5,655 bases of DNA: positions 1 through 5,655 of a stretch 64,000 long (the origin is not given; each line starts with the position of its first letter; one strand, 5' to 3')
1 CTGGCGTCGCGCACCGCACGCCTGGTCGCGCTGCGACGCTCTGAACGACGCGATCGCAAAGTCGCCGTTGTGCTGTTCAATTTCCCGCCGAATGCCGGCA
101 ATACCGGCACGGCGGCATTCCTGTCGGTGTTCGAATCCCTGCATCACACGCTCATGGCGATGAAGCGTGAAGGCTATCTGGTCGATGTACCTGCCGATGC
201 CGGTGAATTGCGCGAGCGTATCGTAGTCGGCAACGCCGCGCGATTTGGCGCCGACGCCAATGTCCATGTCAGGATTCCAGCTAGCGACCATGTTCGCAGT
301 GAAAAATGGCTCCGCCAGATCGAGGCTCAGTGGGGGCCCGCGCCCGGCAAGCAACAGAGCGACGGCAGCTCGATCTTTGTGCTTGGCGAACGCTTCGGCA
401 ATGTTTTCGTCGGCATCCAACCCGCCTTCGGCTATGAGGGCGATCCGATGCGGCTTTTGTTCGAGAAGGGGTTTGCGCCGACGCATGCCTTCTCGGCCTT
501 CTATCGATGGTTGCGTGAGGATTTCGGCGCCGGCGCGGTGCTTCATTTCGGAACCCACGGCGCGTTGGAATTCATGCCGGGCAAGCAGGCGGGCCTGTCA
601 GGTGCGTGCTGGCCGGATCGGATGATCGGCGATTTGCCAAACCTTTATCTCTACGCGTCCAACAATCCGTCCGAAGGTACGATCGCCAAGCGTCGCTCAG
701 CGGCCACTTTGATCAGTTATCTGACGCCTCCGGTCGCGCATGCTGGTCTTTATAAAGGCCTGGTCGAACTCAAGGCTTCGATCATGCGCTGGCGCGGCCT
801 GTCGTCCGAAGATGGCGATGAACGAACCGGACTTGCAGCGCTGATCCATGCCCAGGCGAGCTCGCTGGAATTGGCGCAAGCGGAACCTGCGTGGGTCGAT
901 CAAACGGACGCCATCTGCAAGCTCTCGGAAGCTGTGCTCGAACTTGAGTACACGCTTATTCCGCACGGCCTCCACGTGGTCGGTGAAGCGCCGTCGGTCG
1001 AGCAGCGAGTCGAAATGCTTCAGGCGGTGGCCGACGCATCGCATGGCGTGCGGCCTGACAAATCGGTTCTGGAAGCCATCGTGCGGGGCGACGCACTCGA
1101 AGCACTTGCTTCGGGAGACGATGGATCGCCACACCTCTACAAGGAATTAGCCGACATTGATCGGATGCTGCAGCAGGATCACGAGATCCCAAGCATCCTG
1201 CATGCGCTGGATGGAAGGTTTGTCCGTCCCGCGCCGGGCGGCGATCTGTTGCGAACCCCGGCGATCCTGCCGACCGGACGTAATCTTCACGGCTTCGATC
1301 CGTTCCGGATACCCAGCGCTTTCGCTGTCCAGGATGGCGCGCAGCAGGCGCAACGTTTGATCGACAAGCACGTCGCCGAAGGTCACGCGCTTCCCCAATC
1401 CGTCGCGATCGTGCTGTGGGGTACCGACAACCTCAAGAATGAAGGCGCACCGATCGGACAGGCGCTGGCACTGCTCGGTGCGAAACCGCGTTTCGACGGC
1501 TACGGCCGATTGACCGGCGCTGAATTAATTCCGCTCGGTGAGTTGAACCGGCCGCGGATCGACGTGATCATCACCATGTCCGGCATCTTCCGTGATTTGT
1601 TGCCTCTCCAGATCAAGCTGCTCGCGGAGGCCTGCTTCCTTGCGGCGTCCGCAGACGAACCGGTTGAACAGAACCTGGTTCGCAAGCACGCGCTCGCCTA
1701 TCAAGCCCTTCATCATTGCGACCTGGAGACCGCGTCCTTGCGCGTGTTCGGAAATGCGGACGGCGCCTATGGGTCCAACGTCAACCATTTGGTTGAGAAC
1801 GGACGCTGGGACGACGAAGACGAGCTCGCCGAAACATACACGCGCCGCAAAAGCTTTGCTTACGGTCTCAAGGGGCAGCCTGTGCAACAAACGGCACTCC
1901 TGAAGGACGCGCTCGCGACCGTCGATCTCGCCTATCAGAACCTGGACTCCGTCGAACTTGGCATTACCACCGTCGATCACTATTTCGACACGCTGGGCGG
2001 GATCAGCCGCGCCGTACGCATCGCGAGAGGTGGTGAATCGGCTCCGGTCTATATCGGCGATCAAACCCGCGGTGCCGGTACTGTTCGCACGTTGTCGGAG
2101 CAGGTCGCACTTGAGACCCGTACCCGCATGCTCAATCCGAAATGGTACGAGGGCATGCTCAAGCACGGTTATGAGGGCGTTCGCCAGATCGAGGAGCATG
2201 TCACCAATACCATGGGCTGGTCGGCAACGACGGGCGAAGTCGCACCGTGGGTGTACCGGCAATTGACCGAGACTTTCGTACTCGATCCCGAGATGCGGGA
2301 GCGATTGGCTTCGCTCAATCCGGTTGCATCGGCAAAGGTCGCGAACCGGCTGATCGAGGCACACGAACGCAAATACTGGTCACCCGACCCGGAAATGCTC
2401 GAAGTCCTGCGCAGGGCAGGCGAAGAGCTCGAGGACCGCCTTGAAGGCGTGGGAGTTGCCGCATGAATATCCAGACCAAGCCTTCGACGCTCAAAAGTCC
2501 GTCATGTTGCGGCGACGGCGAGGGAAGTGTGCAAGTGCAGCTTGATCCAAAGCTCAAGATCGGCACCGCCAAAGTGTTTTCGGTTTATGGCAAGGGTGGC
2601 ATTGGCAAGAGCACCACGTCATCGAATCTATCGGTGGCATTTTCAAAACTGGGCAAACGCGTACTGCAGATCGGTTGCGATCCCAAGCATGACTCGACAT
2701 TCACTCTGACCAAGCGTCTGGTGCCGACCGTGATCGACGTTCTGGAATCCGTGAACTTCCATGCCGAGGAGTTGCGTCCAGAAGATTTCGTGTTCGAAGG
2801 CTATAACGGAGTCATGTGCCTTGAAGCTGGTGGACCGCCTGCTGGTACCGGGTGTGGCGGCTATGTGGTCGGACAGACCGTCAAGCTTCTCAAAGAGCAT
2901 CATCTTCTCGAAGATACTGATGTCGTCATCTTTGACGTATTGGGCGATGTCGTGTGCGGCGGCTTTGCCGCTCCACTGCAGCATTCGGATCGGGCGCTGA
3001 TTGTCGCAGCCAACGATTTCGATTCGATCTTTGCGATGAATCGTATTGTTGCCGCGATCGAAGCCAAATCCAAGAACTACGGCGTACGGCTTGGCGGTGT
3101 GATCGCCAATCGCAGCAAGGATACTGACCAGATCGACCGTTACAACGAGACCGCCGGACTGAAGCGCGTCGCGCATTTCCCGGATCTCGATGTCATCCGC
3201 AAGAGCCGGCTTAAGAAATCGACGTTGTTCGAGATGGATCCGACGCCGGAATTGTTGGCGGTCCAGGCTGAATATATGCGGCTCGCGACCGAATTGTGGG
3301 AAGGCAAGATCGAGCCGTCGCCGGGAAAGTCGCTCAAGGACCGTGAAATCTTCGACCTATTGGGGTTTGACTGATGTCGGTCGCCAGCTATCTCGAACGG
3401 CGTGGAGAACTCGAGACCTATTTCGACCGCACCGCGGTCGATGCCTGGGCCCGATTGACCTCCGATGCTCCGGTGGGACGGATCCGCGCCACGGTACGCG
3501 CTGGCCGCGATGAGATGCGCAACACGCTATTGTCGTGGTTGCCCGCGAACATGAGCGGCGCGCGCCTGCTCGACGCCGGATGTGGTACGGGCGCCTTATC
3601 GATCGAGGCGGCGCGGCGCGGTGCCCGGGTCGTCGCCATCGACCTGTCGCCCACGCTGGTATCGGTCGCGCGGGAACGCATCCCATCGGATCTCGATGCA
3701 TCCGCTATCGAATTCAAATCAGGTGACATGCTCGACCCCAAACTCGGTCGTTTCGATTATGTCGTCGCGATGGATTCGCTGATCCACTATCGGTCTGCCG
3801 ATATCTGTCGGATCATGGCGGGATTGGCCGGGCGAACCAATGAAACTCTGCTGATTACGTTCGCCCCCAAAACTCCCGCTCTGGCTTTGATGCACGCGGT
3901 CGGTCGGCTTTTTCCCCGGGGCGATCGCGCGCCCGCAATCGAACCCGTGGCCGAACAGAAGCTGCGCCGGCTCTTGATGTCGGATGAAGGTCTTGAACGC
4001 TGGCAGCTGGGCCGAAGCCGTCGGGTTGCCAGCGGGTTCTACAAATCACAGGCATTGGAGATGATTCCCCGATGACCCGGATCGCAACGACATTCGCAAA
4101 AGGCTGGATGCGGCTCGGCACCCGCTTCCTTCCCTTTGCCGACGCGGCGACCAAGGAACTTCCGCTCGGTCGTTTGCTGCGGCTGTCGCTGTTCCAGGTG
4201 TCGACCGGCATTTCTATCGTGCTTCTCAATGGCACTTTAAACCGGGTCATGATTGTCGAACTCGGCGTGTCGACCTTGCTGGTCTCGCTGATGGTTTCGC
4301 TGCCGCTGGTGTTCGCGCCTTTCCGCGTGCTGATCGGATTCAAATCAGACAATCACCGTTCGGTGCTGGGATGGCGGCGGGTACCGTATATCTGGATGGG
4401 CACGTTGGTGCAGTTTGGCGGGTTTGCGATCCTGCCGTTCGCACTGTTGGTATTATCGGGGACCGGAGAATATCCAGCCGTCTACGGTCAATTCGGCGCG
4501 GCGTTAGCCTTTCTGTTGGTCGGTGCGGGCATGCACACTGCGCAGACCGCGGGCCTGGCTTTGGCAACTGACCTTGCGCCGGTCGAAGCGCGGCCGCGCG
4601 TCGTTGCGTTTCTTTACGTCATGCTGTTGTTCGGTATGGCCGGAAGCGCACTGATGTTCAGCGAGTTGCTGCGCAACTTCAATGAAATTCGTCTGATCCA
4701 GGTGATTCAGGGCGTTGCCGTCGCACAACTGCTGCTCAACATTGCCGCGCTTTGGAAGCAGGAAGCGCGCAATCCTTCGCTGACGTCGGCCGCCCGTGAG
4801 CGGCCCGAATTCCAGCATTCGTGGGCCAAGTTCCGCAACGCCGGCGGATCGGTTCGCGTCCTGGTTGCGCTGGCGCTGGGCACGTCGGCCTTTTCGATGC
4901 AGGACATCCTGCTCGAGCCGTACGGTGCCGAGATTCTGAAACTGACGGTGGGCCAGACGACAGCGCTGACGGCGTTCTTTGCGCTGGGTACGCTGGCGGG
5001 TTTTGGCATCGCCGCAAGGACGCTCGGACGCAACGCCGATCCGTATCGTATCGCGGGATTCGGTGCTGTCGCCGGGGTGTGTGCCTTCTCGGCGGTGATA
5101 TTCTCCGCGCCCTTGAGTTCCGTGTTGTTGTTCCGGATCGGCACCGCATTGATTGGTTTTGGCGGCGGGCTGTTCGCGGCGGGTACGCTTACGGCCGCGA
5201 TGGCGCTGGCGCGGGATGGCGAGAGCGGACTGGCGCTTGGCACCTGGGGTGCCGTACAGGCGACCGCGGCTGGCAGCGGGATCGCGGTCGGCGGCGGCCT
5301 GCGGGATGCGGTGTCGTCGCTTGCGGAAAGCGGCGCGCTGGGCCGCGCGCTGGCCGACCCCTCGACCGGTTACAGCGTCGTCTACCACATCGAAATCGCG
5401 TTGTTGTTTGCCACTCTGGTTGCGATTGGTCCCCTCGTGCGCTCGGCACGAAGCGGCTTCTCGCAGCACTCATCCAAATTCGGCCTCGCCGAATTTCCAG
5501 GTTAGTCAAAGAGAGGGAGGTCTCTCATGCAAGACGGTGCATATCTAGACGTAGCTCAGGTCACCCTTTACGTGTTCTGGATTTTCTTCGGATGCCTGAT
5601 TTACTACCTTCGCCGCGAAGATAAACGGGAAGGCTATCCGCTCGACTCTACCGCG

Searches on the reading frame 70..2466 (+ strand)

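Call 51: search_protein_families(library=pfam, proteins=[window:70-2466:+], max_evalue=0.00001)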
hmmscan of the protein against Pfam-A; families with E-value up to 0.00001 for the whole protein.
window:70-2466:+ (798 aa): 1 family
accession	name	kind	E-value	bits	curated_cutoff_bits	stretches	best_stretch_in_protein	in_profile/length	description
PF02514.21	CobN-Mg_chel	-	8.4e-274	911.8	24.5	1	1-776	258-1089/1090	CobN/Magnesium Chelatase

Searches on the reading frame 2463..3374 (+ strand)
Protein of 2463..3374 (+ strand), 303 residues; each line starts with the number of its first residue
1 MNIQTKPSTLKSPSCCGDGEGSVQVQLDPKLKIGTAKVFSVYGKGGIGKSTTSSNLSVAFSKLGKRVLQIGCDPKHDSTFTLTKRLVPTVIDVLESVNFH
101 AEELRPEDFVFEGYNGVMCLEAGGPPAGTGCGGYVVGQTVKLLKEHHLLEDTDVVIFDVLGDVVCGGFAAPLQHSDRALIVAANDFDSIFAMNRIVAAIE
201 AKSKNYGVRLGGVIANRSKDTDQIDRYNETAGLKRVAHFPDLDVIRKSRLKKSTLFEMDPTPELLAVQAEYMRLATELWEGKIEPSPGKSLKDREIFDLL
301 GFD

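Call 51: search_protein_families(library=pfam, proteins=[window:2463-3374:+], max_evalue=0.00001)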
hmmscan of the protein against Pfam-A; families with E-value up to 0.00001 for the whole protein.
window:2463-3374:+ (303 aa): 4 families
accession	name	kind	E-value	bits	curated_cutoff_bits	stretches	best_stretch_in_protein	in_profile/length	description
PF00142.24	Fer4_NifH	-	2.8e-83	279.9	25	1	39-300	3-265/271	4Fe-4S iron sulfur cluster binding proteins, NifH/frxC family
PF01656.29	CbiA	-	3.5e-12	46.8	25.4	1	41-229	4-94/125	CobQ/CobB/MinD/ParA nucleotide binding domain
PF13614.12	AAA_31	-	5.8e-10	39.8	27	1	43-93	9-62/177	AAA domain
PF02374.21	ArsA_ATPase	-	2e-08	34.2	24.3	1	37-107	2-70/305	Anion-transporting ATPase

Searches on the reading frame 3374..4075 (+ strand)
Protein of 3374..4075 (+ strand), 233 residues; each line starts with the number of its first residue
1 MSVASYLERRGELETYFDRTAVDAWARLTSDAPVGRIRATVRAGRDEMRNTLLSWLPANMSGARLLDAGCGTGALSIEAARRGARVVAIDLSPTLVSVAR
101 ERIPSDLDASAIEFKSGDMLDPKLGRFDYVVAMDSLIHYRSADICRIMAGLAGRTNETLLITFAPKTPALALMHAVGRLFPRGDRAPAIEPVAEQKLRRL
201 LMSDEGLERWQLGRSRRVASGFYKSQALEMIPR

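Call 51: search_protein_families(library=pfam, proteins=[window:3374-4075:+], max_evalue=0.00001)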
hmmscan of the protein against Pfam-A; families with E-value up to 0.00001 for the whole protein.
window:3374-4075:+ (233 aa): 10 families
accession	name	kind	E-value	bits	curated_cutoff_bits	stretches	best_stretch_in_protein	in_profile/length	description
PF07109.17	Mg-por_mtran_C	-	1.7e-32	112.1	27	1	132-231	1-96/97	Magnesium-protoporphyrin IX methyltransferase C-terminus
PF13649.12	Methyltransf_25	-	7.9e-15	55.8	27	1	66-149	2-87/97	Methyltransferase domain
PF13847.12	Methyltransf_31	-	1.1e-12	48.2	27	1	61-145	3-91/145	Methyltransferase domain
PF08242.18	Methyltransf_12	-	9.8e-12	45.9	30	1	66-147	1-84/98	Methyltransferase domain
PF08241.18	Methyltransf_11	-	1.2e-11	45.5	21.2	1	66-142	1-74/95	Methyltransferase domain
PF13489.12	Methyltransf_23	-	3.6e-10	40.3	27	1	47-146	8-99/164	Methyltransferase domain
PF03602.21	Cons_hypoth95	-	7e-09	36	24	1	40-103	20-84/182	Conserved hypothetical protein 95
PF05175.20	MTS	-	4.7e-07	30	23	1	49-131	20-103/170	Methyltransferase small domain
PF06325.19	PrmA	-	3.9e-06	27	22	1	61-132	161-232/296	Ribosomal protein L11 methyltransferase (PrmA)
PF02353.26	CMAS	-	6e-06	26.2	27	1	61-138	62-139/273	Mycolic acid cyclopropane synthetase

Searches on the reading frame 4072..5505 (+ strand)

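Call 51: search_protein_families(library=pfam, proteins=[window:4072-5505:+], max_evalue=0.00001)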
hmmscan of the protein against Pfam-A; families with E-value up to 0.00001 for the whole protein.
window:4072-5505:+ (477 aa): 2 families
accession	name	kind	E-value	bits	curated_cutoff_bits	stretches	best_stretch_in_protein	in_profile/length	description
PF03209.21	PUCC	-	6.2e-141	470.5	21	1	55-458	1-399/401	PUCC protein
PF07690.21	MFS_1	-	2.3e-15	56.8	33.4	1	39-401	2-344/347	Major Facilitator Superfamily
